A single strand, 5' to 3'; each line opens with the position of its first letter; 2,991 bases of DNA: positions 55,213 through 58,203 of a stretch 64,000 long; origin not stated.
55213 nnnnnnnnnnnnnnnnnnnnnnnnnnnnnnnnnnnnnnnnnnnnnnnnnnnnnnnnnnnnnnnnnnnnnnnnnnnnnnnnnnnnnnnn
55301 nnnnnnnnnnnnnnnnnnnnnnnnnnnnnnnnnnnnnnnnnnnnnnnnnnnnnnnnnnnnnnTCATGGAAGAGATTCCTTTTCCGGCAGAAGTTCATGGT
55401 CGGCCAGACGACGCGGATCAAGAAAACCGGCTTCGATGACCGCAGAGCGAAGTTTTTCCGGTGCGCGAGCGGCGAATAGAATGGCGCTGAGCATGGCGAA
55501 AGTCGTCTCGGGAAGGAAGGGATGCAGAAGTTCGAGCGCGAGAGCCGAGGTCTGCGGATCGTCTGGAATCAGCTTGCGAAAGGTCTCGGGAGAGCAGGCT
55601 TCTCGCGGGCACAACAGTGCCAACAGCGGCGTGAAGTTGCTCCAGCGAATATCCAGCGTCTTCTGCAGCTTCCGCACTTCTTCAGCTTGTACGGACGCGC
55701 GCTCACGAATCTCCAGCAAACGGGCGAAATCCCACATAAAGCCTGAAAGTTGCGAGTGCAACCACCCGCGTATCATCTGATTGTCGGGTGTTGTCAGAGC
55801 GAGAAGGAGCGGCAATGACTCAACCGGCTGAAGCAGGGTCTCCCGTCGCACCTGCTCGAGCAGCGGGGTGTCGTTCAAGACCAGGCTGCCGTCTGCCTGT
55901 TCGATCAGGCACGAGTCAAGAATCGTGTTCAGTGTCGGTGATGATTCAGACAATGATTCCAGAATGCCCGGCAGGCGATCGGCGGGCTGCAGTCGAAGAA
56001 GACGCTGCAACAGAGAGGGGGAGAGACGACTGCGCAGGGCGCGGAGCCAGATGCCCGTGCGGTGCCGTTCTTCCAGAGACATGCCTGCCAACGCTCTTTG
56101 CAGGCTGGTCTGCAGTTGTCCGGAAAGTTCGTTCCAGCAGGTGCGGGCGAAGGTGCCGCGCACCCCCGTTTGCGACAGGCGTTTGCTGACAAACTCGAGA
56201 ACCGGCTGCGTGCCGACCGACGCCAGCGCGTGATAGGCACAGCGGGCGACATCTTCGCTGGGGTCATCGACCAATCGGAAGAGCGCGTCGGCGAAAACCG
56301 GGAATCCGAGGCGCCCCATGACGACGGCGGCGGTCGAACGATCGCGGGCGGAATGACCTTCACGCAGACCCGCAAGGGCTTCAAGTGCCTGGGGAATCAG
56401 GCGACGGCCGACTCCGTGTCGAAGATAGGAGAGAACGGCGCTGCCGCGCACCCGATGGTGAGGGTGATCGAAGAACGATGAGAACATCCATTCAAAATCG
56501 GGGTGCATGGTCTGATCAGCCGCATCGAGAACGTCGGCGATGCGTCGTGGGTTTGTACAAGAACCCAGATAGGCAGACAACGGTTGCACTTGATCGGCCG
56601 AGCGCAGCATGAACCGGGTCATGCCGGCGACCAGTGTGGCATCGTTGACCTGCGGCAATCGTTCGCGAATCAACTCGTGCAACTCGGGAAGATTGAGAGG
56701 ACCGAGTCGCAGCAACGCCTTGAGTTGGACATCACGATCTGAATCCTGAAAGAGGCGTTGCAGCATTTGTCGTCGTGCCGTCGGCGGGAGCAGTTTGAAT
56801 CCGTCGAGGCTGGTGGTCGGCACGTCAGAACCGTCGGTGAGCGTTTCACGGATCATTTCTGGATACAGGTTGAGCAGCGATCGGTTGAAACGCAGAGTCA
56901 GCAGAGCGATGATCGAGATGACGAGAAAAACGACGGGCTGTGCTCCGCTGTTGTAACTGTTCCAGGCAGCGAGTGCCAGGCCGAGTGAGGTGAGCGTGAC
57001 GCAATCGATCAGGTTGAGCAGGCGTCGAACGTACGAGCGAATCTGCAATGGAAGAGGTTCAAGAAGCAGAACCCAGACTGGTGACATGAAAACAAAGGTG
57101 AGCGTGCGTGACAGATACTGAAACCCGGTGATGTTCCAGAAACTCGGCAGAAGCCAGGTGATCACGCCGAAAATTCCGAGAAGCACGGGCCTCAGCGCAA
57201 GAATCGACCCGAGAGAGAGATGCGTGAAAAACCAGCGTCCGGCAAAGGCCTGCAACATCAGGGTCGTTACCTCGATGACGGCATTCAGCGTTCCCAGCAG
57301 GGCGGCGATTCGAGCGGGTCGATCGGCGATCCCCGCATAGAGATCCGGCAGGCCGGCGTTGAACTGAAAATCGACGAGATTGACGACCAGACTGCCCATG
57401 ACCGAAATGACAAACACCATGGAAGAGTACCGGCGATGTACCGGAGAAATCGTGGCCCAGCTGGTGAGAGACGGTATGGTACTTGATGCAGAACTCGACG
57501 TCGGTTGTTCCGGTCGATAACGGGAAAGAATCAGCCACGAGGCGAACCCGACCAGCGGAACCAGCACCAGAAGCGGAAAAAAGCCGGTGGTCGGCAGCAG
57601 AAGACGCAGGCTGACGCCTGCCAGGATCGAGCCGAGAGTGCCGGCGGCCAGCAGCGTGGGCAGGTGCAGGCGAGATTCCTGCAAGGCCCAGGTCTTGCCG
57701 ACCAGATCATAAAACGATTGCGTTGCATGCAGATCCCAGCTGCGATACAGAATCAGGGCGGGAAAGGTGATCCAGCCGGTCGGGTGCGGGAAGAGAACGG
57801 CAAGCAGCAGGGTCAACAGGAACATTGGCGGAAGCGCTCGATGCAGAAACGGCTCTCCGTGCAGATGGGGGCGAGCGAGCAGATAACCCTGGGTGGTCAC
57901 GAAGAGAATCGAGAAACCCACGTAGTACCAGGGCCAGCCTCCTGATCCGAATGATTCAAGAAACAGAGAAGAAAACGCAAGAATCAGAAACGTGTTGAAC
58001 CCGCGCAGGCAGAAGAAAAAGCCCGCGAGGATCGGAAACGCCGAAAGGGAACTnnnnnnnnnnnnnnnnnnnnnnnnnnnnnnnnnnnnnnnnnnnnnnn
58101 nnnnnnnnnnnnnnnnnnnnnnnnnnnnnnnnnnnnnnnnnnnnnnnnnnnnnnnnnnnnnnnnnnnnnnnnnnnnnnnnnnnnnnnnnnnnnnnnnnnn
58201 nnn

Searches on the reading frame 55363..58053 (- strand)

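Call 24: search_protein_families(library=pfam, proteins=[window:55363-58053:-], max_evalue=0.001)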
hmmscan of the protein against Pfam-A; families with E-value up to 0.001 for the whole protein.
window:55363-58053:- (896 aa): 1 family
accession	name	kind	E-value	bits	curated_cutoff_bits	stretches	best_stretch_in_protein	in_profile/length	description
PF13646.12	HEAT_2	-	3.2e-09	37.4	27.7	1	560-627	5-72/88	HEAT repeats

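Call 28: search_protein_families(library=padloc, proteins=[window:55363-58053:-], max_evalue=0.001)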
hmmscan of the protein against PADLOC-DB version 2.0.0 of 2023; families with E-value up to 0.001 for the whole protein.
window:55363-58053:- (896 aa): 0 families

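Call 29: search_protein_families(library=ncbifam, proteins=[window:55363-58053:-], max_evalue=0.001)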
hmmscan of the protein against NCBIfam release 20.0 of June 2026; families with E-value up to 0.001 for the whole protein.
window:55363-58053:- (896 aa): 0 families
